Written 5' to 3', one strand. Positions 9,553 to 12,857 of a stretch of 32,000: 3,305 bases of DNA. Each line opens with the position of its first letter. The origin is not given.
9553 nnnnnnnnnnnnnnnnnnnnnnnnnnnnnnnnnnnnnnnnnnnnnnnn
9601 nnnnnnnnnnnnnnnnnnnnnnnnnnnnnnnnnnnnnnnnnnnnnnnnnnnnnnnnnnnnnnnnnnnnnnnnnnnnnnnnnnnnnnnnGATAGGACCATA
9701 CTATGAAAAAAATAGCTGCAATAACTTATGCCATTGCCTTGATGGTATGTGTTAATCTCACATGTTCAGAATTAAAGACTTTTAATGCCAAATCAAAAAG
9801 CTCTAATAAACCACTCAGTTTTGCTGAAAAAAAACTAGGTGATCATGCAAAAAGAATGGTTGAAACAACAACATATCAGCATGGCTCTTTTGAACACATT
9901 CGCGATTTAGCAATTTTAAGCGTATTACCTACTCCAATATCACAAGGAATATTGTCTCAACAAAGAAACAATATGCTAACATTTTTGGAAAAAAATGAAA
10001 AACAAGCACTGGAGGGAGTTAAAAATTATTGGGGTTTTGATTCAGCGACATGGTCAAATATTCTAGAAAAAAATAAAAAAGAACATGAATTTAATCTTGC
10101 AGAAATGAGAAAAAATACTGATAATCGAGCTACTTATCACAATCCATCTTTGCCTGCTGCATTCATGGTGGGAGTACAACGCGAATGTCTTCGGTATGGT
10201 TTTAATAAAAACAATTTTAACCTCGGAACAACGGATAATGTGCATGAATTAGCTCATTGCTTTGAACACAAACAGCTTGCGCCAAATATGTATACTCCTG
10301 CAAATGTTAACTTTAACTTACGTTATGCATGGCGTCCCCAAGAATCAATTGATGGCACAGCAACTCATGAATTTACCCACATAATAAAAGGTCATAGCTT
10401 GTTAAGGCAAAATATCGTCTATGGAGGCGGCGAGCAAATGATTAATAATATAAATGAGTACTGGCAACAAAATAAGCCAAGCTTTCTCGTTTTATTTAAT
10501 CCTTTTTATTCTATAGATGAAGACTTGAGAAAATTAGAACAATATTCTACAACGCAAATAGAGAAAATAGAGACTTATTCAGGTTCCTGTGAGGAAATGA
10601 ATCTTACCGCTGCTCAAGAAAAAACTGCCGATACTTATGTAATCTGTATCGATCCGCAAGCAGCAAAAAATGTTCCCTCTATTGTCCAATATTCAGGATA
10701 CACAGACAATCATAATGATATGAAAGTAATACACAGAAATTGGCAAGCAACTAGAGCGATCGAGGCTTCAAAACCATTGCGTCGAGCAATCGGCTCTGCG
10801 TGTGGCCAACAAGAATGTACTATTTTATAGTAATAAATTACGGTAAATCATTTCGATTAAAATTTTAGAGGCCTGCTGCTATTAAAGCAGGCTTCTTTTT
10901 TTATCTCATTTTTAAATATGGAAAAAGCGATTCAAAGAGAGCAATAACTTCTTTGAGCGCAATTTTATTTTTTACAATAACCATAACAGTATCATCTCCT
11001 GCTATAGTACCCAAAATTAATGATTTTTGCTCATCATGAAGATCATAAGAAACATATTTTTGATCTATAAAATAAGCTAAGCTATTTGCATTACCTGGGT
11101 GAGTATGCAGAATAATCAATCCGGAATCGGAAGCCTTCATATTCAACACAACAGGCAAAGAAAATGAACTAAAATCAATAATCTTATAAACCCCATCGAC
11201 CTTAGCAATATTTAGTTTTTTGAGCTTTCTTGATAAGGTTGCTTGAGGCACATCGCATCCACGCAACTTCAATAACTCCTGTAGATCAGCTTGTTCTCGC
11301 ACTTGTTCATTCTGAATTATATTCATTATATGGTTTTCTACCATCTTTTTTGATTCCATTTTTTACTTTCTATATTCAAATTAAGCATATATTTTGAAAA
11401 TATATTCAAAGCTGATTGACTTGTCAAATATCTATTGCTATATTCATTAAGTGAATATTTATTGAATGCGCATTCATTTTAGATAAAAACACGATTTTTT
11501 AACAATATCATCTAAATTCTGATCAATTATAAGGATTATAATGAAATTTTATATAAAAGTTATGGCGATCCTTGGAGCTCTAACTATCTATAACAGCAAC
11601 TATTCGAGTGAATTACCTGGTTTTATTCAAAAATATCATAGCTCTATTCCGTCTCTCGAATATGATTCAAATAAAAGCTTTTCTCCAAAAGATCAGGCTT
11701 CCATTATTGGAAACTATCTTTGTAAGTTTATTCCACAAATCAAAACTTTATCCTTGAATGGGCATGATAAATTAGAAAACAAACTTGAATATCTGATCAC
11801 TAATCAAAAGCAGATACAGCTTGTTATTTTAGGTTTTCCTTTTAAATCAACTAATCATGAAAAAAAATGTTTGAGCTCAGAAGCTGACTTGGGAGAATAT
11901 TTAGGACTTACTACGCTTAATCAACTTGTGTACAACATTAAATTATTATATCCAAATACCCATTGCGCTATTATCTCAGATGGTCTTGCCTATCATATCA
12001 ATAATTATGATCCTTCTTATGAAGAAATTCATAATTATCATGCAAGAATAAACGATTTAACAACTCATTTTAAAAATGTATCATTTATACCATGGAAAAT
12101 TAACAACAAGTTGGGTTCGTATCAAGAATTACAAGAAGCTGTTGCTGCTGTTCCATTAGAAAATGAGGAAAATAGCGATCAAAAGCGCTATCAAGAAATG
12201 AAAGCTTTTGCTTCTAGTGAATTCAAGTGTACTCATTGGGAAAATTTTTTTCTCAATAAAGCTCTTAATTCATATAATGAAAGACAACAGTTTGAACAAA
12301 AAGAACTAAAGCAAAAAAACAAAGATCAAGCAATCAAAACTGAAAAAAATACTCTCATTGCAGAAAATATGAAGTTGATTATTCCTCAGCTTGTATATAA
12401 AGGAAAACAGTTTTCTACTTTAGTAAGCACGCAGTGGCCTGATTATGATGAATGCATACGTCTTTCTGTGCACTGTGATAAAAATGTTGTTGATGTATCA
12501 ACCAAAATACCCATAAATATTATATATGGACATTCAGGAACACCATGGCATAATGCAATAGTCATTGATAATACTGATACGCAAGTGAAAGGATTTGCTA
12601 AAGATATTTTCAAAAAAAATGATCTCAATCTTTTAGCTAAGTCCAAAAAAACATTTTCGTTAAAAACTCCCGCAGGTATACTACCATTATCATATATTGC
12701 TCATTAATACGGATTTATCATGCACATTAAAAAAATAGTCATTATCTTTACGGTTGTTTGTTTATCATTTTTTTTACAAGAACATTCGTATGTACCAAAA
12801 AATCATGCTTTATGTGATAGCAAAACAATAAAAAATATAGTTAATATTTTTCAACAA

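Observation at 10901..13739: Tandem DIT1/PvcA (isonitrile-synthase family) paralogues with leaders, no PvcB partner, and a promoter overlapped by ArgR operators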

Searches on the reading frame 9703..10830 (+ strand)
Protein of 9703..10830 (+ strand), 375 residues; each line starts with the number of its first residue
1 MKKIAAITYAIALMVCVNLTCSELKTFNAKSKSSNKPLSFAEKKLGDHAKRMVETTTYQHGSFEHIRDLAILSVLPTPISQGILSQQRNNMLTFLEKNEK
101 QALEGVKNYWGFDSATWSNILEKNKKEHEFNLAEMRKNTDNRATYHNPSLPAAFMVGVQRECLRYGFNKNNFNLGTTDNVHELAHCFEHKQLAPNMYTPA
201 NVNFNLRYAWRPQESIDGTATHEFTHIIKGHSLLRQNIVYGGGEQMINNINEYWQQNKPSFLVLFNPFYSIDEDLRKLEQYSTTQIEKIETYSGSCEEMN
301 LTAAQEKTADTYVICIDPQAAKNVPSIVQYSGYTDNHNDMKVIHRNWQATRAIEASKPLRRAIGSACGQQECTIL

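Call 3: search_protein_families(library=pfam, proteins=[window:9703-10830:+], max_evalue=0.01)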
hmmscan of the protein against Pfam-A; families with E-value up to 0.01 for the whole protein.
window:9703-10830:+ (375 aa): 1 family
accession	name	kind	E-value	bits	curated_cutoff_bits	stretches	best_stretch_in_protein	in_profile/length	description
PF05448.18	AXE1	-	0.0096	15.2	21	0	272-341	29-100/321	Acetyl xylan esterase (AXE1)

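Call 4: search_protein_families(library=ncbifam, proteins=[window:9703-10830:+], max_evalue=0.01)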
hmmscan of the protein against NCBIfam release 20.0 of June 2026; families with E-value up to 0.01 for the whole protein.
window:9703-10830:+ (375 aa): 0 families

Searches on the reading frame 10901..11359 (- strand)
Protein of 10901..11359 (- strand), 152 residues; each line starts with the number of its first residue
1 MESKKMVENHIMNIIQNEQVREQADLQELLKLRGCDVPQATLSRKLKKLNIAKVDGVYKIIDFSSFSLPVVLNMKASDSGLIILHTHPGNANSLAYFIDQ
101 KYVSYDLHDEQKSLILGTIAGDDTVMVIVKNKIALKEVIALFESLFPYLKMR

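Call 3: search_protein_families(library=pfam, proteins=[window:10901-11359:-], max_evalue=0.01)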
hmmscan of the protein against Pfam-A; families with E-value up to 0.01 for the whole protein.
window:10901-11359:- (152 aa): 2 families
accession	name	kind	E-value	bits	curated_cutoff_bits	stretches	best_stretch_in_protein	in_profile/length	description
PF02863.23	Arg_repressor_C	-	7e-15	55.1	25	1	80-143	13-67/68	Arginine repressor, C-terminal domain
PF01316.27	Arg_repressor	-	6.6e-13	48.7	27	1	4-55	3-54/70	Arginine repressor, DNA binding domain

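Call 4: search_protein_families(library=ncbifam, proteins=[window:10901-11359:-], max_evalue=0.01)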
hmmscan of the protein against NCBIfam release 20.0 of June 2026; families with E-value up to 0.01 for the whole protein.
window:10901-11359:- (152 aa): 5 families
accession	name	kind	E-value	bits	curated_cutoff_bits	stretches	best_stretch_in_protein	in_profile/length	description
TIGR01529.1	argR_whole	equivalog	2.9e-25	89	130.45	1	8-145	4-145/146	arginine repressor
NF002880.0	PRK03341.1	equivalog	4.7e-21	75.1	200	2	8-55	19-66/170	arginine repressor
NF003281.1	PRK04280.1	equivalog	9.5e-17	61.5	182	2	79-140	90-142/148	transcriptional regulator AhrC/ArgR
NF001680.0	PRK00441.1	equivalog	1.9e-14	54.1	184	1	9-143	7-145/150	arginine repressor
NF003457.0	PRK05066.1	equivalog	7.9e-12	45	194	1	5-146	8-152/156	transcriptional regulator ArgR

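Call 82: search_solved_structures(query=window:10901-11359:-, max_evalue=0.001, show_alignments=1)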
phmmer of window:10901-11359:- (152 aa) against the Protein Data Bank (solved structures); distinct sequences matched with E-value up to 0.001: 10.
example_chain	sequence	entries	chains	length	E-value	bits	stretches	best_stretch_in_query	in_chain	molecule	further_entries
5cj9_A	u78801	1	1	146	3.1e-11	46.4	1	11-132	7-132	Arginine repressor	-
3ere_D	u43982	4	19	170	3.9e-11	46.1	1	10-56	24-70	Arginine repressor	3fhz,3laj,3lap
1f9n_A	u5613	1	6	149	4e-09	39.6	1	11-130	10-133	ARGININE REPRESSOR/ACTIVATOR PROTEIN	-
1b4a_A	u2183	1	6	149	4e-08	36.4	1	11-136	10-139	ARGININE REPRESSOR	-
2zfz_A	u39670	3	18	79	0.00016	24.7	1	75-145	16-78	Arginine repressor | Arginine repressor ArgR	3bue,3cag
3v4g_A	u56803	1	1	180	0.00016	24.7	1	14-146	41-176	Arginine repressor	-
1xxa_A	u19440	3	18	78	0.00023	24.2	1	71-146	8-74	ARGININE REPRESSOR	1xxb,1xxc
2p5k_A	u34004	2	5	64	0.00029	23.9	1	11-55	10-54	Arginine repressor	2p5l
6wjp_A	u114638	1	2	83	0.00048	23.2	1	79-137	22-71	Arginine repressor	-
6wjo_A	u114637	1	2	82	0.0009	22.3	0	79-137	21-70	Arginine repressor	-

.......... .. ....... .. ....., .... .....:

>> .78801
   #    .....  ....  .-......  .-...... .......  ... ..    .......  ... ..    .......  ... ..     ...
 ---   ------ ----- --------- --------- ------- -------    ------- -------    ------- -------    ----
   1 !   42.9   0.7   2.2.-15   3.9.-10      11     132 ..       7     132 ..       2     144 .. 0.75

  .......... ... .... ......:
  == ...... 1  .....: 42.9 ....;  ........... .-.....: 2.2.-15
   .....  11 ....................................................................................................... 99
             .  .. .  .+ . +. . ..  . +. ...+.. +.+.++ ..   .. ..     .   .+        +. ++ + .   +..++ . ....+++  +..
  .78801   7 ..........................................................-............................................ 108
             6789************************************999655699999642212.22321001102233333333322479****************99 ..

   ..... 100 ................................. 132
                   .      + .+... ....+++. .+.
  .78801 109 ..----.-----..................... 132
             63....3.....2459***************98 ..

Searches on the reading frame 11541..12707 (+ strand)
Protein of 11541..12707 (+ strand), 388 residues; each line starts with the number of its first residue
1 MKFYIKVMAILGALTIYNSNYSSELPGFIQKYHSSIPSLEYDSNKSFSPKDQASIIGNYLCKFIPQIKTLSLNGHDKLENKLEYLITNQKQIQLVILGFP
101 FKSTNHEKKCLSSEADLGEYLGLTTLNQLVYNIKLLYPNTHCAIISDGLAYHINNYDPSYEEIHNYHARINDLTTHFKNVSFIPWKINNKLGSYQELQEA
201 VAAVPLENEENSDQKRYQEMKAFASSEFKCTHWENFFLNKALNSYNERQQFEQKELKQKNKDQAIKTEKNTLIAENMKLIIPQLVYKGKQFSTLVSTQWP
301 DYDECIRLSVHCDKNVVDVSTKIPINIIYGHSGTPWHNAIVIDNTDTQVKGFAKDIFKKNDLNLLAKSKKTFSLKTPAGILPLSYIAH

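Call 3: search_protein_families(library=pfam, proteins=[window:11541-12707:+], max_evalue=0.01)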
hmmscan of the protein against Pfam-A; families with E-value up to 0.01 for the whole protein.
window:11541-12707:+ (388 aa): 1 family
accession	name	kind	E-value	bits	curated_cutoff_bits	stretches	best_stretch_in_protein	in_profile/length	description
PF05141.17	DIT1_PvcA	-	3e-32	112.7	26.4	1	84-355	3-264/273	Pyoverdine/dityrosine biosynthesis protein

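Call 4: search_protein_families(library=ncbifam, proteins=[window:11541-12707:+], max_evalue=0.01)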
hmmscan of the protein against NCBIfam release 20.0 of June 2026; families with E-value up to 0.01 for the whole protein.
window:11541-12707:+ (388 aa): 1 family
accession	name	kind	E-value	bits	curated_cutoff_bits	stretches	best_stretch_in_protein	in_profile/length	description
NF045653.1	TyIsonSynPvcA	equivalog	2.5e-12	46.3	600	1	81-338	45-279/315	L-tyrosine isonitrile synthase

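Call 23: search_solved_structures(query=window:11541-12707:+, max_evalue=1, show_alignments=2)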
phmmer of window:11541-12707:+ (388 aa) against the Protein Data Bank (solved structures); distinct sequences matched with E-value up to 1: 6.
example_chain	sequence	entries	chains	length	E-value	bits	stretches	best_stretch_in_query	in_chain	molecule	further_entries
9dhm_A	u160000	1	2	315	8.1e-08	34.8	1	81-189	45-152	L-tyrosine/L-tryptophan isonitrile synthase family protein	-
9dh4_A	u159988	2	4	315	9.1e-08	34.7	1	81-188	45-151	L-tyrosine/L-tryptophan isonitrile synthase family protein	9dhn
3e59_A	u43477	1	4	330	0.0015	20.8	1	89-151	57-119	Pyoverdine biosynthesis protein PvcA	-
3j5v_a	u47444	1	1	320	0.63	12.2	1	294-351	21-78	PhuZ201 subunit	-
3r4v_A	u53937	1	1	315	0.66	12.1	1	294-351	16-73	Putative uncharacterized protein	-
3rb8_A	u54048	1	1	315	0.67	12.1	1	294-351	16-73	Putative uncharacterized protein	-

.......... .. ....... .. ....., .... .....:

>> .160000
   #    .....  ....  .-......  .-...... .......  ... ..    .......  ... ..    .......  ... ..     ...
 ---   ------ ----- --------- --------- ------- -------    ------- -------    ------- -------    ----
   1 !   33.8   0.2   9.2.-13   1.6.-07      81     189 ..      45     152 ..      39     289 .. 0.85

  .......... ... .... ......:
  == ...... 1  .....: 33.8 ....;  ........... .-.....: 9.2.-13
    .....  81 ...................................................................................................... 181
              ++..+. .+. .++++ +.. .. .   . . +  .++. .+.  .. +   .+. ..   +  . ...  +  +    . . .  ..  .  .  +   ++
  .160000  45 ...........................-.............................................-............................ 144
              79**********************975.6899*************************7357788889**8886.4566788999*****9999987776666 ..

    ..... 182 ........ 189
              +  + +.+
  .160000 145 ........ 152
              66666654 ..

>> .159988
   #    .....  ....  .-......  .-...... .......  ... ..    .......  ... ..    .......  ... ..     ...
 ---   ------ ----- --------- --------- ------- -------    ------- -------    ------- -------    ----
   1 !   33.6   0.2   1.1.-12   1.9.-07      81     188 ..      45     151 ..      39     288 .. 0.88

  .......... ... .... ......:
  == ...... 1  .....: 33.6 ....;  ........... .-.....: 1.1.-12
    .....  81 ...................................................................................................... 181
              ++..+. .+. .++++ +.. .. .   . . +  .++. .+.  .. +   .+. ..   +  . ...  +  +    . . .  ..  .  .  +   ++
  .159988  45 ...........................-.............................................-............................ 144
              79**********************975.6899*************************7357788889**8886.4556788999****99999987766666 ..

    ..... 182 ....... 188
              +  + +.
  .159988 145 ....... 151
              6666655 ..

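Call 46: find_homologous_proteins(query=window:11541-12704:+)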
Query window:11541-12704:+ (388 aa): 10 proteins with E <= 0.001 among 2312 candidates.
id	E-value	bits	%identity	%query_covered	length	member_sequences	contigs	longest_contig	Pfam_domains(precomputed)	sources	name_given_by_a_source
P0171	8.5e-260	879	100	100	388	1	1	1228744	PF05141.18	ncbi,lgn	-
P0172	5.7e-116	406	51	95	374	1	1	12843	PF05141.18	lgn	-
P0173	8.1e-115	402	53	95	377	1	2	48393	PF05141.18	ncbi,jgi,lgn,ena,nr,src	ncbi:MAG TPA: L-tyrosine/L-tryptophan isonitrile synthase family protein [Candidatus Babeliales bact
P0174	5.0e-113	396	51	100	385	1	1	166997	PF05141.18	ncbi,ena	-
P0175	7.9e-99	349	45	96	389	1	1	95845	PF05141.18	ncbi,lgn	-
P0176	8.4e-54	201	49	53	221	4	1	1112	PF05141.18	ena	-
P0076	6.4e-51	192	37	81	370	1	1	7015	PF05141.18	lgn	-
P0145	8.6e-48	181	34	87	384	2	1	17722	PF05141.18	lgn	-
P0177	1.7e-34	137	34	82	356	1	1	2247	PF05141.18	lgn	-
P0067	4.3e-30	123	31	82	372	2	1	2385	PF05141.18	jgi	jgi:pyoverdine/dityrosine biosynthesis protein Dit1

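Call 59: predict_structure(alignment_id=A4)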
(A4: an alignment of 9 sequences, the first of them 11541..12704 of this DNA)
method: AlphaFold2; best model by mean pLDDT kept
length: 388 residues; sequences in the alignment: 9
mean_pLDDT: 88.7   pTM: 0.86
mean pLDDT of the five models: 88.7, 87.5, 87.1, 86.5, 86.2
residues with pLDDT >= 90: 245; 70-90: 114; 50-70: 20; < 50: 9
segments of 3 or more residues with pLDDT < 50: 14-21
pLDDT, mean of each block of 10 residues (from residue 1): 58 47 78 93 91 97 89 95 98 91 88 93 97 97 93 87 93 94 90 92 80 78 89 92 90 81 93 93 91 94 94 85 94 91 92 90 90 88 94
secondary structure, 60 per line:
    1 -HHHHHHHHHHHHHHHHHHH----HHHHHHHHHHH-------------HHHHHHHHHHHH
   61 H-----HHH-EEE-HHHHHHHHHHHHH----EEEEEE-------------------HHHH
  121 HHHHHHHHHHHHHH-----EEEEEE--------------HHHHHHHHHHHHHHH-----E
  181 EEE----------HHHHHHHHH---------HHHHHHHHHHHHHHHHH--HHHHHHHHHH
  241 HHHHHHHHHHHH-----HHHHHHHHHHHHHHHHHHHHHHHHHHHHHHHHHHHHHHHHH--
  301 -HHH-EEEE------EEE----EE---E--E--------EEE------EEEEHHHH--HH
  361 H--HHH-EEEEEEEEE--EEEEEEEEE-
elements in order: H2-20 H25-35 H49-61 E71-73 H75-87 E92-97 H117-134 E140-145 H160-174 E180-183 H194-202 H212-228 H231-252 H258-298 E306-309 E316-318 E340-342 E349-352 H353-356 E368-376 E379-387

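Call 63: fold_search(model_id=the predicted structure, library=pdb)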
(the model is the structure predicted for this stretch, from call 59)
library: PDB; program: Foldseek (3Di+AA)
matches with E <= 10: 858; with E <= 0.001: 8
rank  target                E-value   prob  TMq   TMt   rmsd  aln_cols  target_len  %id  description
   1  9dhm_A                1.8e-13  1.00  0.50  0.61  10.8       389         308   18  Crystal structure of PIsnA complexed with an isonitrile product (released 2025-07-16)
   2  9dh4_B                2.2e-13  1.00  0.51  0.62  10.5       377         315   18  Crystal structure of PIsnA complexed with L-Tyrosine (released 2025-07-16)
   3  9dhm_B                3.7e-12  1.00  0.53  0.65   8.9       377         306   18  Crystal structure of PIsnA complexed with an isonitrile product (released 2025-07-16)
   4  9dh4_A                4.9e-12  1.00  0.53  0.65   6.1       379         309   18  Crystal structure of PIsnA complexed with L-Tyrosine (released 2025-07-16)
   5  3e59_B                8.2e-12  1.00  0.56  0.69   6.0       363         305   15  Crystal structure of the PvcA (PA2254) protein from Pseudomonas aeruginosa (released 2008-10-14)
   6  3e59_A                1.7e-11  1.00  0.53  0.65  10.2       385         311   16  Crystal structure of the PvcA (PA2254) protein from Pseudomonas aeruginosa (released 2008-10-14)
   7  3e59_C                5.7e-11  1.00  0.56  0.71   6.8       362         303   15  Crystal structure of the PvcA (PA2254) protein from Pseudomonas aeruginosa (released 2008-10-14)
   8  3e59_D                7.5e-11  1.00  0.53  0.65  10.0       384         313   16  Crystal structure of the PvcA (PA2254) protein from Pseudomonas aeruginosa (released 2008-10-14)
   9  8w0k_B                2.1e-03  0.47  0.18  0.18  23.7       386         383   10  Minimal PutA proline dehydrogenase domain (design #2) complexed with 1-hydroxyethane-1-sulfonate (released 2024-07-03)
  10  8dko_A                7.8e-03  0.30  0.17  0.17  24.0       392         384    8  Minimal PutA proline dehydrogenase domain (design #1) complexed with S-(-)-tetrahydro-2-furoic acid (released 2022-12-14)
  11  8dkp_B                9.2e-03  0.30  0.17  0.17  22.7       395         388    9  Minimal PutA proline dehydrogenase domain (design #2) complexed with S-(-)-tetrahydro-2-furoic acid (released 2022-12-14)
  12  8w0k_A                1.5e-02  0.23  0.18  0.18  23.6       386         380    9  Minimal PutA proline dehydrogenase domain (design #2) complexed with 1-hydroxyethane-1-sulfonate (released 2024-07-03)
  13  9cll_B                1.6e-02  0.94  0.25  0.28   5.7       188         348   10  Plasmodium falciparum tyrosyl-tRNA synthetase in complex with ML471-Tyr (released 2024-11-27)
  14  9c8a_A                1.6e-02  0.21  0.17  0.18  23.0       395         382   10  Minimal PutA proline dehydrogenase domain (design #2) with the FAD N5 modified with propanal resulting from inactivati (released 2024-10-30)
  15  8dkq_A                2.1e-02  0.20  0.17  0.18  23.6       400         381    9  Minimal PutA proline dehydrogenase domain (design #2) complexed with 2-(Furan-2-yl)acetic acid (released 2022-12-14)
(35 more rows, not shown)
